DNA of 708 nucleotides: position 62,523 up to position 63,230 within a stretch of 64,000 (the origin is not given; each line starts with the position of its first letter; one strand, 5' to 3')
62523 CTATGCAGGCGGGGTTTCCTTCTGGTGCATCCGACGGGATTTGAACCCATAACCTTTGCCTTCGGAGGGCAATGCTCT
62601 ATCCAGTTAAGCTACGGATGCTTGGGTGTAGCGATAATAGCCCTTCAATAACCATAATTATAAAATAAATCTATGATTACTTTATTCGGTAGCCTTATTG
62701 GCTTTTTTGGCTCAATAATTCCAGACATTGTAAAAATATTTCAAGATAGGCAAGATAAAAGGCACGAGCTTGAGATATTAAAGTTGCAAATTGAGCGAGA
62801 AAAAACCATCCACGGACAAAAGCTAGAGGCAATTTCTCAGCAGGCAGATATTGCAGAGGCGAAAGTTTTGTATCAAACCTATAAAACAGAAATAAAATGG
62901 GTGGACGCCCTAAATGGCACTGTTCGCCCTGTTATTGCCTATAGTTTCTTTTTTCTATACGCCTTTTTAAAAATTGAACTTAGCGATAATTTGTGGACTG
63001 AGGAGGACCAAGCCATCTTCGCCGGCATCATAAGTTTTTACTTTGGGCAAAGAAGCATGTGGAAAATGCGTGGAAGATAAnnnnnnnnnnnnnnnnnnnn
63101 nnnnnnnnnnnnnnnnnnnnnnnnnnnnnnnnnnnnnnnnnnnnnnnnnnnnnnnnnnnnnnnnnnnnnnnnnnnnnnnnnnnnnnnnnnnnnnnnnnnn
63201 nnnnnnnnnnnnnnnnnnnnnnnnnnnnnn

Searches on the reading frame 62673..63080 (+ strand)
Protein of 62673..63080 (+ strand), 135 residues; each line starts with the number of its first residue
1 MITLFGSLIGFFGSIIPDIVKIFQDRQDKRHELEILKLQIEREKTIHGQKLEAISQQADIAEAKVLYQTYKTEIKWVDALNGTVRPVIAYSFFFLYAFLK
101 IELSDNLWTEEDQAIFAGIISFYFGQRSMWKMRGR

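Call 102: search_protein_families(library=pfam, proteins=[window:62673-63080:+], max_evalue=0.001)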
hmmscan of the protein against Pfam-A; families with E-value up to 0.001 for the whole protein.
window:62673-63080:+ (135 aa): 1 family
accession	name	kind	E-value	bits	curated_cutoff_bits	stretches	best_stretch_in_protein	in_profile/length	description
PF11351.13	GTA_holin_3TM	-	2.7e-06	28.3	24.8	1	9-128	4-123/123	Holin of 3TMs, for gene-transfer release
